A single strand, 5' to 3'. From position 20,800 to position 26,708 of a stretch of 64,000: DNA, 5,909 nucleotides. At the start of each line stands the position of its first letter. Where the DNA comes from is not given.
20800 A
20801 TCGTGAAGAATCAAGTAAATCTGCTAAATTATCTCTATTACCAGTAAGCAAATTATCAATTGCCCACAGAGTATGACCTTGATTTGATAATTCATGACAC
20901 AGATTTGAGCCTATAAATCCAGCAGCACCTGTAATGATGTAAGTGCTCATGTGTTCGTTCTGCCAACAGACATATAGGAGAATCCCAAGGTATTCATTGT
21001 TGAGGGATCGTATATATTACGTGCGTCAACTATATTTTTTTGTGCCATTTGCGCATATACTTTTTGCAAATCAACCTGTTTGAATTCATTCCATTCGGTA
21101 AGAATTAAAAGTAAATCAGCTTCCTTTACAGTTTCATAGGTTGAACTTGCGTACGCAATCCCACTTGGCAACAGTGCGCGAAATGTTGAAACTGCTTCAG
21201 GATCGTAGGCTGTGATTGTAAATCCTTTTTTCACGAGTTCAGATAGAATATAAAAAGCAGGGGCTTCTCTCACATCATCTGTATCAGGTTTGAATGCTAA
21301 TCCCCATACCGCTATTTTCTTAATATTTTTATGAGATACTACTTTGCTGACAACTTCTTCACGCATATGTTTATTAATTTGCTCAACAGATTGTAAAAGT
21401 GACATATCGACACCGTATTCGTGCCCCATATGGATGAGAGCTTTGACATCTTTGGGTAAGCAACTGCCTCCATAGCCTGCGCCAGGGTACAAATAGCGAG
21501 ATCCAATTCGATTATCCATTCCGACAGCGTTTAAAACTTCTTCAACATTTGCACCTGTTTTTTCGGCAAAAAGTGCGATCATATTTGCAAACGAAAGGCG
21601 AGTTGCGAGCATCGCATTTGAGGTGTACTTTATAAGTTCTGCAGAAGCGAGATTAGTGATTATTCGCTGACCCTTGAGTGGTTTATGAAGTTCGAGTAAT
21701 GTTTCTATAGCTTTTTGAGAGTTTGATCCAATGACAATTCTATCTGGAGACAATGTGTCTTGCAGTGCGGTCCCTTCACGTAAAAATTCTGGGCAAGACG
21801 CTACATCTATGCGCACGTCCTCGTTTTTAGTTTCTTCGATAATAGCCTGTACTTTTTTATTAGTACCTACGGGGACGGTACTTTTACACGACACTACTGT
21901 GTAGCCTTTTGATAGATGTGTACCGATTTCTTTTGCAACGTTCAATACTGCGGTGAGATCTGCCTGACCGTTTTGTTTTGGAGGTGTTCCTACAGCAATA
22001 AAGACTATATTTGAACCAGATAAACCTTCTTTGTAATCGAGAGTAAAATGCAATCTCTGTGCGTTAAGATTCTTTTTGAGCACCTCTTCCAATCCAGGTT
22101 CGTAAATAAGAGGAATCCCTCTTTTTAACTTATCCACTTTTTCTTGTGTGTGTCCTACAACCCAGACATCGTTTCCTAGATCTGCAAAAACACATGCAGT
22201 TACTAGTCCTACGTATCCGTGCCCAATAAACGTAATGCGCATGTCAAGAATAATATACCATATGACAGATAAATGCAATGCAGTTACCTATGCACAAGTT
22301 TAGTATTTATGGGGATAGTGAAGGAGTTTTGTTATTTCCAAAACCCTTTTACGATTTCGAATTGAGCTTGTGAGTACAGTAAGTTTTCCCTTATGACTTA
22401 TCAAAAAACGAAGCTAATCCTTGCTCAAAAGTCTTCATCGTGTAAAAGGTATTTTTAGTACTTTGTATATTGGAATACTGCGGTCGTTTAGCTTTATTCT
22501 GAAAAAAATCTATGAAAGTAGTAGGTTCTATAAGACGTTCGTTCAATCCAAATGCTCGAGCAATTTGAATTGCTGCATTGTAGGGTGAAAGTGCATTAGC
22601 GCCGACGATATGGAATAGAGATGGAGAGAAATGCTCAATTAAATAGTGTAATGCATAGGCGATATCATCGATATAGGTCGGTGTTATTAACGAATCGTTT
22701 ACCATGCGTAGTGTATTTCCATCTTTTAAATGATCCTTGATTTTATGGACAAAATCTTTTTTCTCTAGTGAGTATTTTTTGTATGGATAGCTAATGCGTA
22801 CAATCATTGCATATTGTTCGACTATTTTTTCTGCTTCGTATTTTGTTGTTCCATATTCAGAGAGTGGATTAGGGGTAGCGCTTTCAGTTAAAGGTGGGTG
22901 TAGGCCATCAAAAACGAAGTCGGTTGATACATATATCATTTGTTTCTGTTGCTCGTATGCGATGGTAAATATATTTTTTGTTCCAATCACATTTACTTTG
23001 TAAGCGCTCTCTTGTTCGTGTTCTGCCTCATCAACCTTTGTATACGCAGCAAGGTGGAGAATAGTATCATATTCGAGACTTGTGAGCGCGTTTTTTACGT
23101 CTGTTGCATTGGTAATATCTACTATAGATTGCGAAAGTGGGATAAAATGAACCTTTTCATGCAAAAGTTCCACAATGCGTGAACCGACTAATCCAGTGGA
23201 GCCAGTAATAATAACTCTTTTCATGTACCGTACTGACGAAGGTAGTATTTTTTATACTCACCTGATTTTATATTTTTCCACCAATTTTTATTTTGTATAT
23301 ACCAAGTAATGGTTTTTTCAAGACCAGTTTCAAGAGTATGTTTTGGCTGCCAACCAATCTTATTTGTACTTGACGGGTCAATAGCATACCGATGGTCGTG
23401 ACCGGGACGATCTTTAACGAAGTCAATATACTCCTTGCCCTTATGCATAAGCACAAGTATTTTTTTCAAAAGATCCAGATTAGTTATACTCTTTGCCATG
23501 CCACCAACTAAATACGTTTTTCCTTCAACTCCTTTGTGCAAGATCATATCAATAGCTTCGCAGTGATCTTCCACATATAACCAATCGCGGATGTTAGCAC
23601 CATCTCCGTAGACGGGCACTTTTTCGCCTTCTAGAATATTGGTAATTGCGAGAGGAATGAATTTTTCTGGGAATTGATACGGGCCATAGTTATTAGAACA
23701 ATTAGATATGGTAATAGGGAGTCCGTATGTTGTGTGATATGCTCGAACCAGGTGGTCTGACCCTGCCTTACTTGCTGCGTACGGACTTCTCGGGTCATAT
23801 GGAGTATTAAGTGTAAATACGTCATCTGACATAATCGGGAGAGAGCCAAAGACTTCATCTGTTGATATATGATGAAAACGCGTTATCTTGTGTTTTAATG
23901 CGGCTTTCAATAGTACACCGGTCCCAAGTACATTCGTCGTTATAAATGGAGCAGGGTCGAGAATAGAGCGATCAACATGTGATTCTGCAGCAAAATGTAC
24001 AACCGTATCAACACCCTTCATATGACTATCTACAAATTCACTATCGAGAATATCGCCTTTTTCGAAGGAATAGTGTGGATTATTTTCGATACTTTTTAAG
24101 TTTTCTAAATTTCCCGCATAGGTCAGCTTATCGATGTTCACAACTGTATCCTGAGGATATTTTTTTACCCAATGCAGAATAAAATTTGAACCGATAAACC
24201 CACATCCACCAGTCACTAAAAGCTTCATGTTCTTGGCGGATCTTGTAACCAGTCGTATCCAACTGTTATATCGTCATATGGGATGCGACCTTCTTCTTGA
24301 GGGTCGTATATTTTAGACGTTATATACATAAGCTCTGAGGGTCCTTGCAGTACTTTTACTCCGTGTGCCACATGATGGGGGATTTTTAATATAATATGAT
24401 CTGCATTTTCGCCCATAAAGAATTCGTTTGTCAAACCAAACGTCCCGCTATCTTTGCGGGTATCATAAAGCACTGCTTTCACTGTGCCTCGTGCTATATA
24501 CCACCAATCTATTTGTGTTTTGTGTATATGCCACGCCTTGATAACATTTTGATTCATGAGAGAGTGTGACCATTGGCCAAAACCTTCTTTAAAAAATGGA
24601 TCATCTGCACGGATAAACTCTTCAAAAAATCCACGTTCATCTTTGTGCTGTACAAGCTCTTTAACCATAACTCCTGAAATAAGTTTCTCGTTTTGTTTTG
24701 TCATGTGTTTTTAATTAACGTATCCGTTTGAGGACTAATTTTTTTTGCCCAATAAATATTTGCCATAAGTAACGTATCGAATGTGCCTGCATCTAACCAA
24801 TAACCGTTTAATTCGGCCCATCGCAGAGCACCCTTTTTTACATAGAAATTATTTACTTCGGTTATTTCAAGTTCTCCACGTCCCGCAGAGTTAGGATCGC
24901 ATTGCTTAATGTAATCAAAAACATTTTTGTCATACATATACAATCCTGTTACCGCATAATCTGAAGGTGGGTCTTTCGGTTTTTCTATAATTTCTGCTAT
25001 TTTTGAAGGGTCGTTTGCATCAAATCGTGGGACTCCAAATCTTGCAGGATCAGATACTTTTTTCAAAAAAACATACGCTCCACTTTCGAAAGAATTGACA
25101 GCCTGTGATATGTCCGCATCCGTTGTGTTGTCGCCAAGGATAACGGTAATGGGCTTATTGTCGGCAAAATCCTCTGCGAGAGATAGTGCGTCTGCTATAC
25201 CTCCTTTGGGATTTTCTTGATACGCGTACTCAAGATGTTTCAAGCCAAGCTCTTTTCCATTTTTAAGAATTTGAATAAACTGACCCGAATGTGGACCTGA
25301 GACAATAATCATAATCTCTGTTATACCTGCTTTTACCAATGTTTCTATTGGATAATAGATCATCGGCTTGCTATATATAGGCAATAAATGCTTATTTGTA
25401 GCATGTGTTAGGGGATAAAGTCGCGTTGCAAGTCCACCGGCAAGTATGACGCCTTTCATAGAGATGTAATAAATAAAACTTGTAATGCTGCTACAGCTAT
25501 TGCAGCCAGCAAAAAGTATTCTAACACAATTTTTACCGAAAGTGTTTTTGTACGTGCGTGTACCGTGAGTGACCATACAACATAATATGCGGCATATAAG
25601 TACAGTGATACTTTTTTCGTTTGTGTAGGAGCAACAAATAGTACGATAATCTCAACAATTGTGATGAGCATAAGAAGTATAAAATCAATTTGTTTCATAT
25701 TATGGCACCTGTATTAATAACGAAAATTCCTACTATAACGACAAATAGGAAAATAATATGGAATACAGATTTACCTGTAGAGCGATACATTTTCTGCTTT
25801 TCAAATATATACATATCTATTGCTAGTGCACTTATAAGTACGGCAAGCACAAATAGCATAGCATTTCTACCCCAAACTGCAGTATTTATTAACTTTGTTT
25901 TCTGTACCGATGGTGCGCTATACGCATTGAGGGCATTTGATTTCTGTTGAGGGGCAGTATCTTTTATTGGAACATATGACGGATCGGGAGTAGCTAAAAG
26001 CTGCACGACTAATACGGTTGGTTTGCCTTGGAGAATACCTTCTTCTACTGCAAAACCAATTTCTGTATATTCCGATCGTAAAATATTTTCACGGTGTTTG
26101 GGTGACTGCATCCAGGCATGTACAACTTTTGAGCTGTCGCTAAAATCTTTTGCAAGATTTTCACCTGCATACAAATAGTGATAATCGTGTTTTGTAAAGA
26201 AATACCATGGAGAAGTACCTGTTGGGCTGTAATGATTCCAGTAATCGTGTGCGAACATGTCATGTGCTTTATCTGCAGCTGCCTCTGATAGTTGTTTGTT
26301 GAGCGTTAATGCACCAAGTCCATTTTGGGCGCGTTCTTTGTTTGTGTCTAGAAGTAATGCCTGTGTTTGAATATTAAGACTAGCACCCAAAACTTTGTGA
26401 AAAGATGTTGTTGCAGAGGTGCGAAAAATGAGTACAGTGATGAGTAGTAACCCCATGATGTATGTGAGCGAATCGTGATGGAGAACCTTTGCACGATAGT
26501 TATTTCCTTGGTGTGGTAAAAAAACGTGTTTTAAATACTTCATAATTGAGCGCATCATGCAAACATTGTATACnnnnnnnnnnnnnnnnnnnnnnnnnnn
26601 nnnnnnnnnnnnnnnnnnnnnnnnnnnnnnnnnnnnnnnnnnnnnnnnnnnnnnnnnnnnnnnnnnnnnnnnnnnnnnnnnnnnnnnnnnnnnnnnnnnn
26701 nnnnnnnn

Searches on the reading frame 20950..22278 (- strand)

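Call 73: search_protein_families(library=pfam, proteins=[window:20950-22278:-], max_evalue=0.0001)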
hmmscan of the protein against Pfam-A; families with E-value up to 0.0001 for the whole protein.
window:20950-22278:- (443 aa): 6 families
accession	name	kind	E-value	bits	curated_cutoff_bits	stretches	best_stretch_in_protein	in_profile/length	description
PF03721.20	UDPG_MGDP_dh_N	-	1.9e-61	207.3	27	1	13-195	1-185/187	UDP-glucose/GDP-mannose dehydrogenase family, NAD binding domain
PF00984.24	UDPG_MGDP_dh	-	7.4e-36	122.6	25.4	1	212-303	2-93/94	UDP-glucose/GDP-mannose dehydrogenase family, central domain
PF03720.21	UDPG_MGDP_dh_C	-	1.2e-32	112.8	30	1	323-425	1-103/103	UDP-glucose/GDP-mannose dehydrogenase family, UDP binding domain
PF01210.29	NAD_Gly3P_dh_N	-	3.9e-07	30.6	23.1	1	15-168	2-139/158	NAD-dependent glycerol-3-phosphate dehydrogenase N-terminus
PF03446.21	NAD_binding_2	-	1e-05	26.1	21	0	14-150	1-110/161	NAD binding domain of 6-phosphogluconate dehydrogenase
PF03807.23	F420_oxidored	-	1.7e-05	25.7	21.6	0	14-97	1-68/94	NADP oxidoreductase coenzyme F420-dependent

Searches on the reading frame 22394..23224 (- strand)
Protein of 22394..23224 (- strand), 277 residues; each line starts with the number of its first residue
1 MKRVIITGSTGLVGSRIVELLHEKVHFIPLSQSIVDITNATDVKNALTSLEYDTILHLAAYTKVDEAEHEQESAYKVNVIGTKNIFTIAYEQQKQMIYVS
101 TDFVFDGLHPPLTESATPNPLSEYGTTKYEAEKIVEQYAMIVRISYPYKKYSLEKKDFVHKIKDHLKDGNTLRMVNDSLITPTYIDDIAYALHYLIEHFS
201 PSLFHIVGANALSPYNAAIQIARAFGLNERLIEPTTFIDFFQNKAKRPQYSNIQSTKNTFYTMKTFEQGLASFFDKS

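Call 73: search_protein_families(library=pfam, proteins=[window:22394-23224:-], max_evalue=0.0001)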
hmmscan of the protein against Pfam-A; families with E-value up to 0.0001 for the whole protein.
window:22394-23224:- (277 aa): 6 families
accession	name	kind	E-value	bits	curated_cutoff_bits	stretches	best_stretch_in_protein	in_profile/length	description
PF04321.23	RmlD_sub_bind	-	2.5e-60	204.5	27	1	3-275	2-283/287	RmlD substrate binding domain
PF01370.27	Epimerase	-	4.4e-23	82.4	20.9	1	4-198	1-227/240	NAD dependent epimerase/dehydratase family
PF16363.11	GDP_Man_Dehyd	-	2.9e-16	60.3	27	1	35-144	59-177/332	GDP-mannose 4,6 dehydratase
PF02719.21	Polysacc_synt_2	-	6.5e-13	48.9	20.2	1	31-138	57-152/293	Polysaccharide biosynthesis protein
PF07993.18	NAD_binding_4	-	3.8e-11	43.1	20.1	1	50-143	87-203/258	Male sterility protein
PF01073.25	3Beta_HSD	-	1.9e-10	40.7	22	1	33-136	50-158/280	3-beta hydroxysteroid dehydrogenase/isomerase family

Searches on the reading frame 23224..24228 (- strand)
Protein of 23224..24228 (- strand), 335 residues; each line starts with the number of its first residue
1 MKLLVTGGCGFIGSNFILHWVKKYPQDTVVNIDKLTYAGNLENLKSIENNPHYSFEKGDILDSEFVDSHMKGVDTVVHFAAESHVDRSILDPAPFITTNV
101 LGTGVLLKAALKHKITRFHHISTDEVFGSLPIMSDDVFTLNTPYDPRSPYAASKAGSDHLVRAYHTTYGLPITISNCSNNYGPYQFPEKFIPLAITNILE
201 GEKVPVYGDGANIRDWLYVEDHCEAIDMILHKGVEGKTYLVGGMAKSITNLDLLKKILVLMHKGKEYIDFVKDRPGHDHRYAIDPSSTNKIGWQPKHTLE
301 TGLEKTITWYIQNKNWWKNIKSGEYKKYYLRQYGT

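Call 73: search_protein_families(library=pfam, proteins=[window:23224-24228:-], max_evalue=0.0001)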
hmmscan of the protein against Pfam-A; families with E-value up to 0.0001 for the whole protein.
window:23224-24228:- (335 aa): 7 families
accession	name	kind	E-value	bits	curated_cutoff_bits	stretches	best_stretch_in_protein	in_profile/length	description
PF16363.11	GDP_Man_Dehyd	-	5e-80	269.9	27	1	4-306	1-332/332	GDP-mannose 4,6 dehydratase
PF01370.27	Epimerase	-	6.2e-64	216.1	20.9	1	4-242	2-240/240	NAD dependent epimerase/dehydratase family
PF01073.25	3Beta_HSD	-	3.9e-19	69.2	22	1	4-223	1-222/280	3-beta hydroxysteroid dehydrogenase/isomerase family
PF02719.21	Polysacc_synt_2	-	1.1e-17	64.7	20.2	1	3-127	1-132/293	Polysaccharide biosynthesis protein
PF07993.18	NAD_binding_4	-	2.3e-13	50.3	20.1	1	6-179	2-206/258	Male sterility protein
PF04321.23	RmlD_sub_bind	-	1.3e-09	38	27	1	1-167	1-142/287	RmlD substrate binding domain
PF13460.12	NAD_binding_10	-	9.6e-05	22.8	27.2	0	40-167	28-137/184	NAD(P)H-binding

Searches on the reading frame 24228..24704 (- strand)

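Call 73: search_protein_families(library=pfam, proteins=[window:24228-24704:-], max_evalue=0.0001)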
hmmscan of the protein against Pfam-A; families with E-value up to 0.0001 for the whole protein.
window:24228-24704:- (159 aa): 2 families
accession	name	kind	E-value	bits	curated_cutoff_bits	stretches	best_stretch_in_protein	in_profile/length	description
PF00908.23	dTDP_sugar_isom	-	4.1e-23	82.4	27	1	9-152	4-152/168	dTDP-4-dehydrorhamnose 3,5-epimerase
PF14667.12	Polysacc_synt_C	-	6.9e-05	23.4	28.7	1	20-136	1-106/111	Polysaccharide biosynthesis C-terminal domain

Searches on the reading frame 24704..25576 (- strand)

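Call 74: search_protein_families(library=pfam, proteins=[window:24704-25576:-], max_evalue=0.0001)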
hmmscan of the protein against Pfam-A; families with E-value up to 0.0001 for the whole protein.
window:24704-25576:- (291 aa): 2 families
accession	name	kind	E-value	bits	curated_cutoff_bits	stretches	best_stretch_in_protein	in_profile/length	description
PF00483.29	NTP_transferase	-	1e-52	179.6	21.2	1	41-273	1-239/245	Nucleotidyl transferase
PF12804.13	NTP_transf_3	-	1.2e-08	35.8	27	1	42-150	1-96/160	MobA-like NTP transferase domain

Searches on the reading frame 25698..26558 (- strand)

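Call 74: search_protein_families(library=pfam, proteins=[window:25698-26558:-], max_evalue=0.0001)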
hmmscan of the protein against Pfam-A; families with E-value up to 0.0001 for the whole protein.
window:25698-26558:- (287 aa): 1 family
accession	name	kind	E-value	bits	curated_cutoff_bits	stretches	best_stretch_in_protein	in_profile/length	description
PF00188.32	CAP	-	2e-19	71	21.1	1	72-174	4-105/117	Cysteine-rich secretory protein family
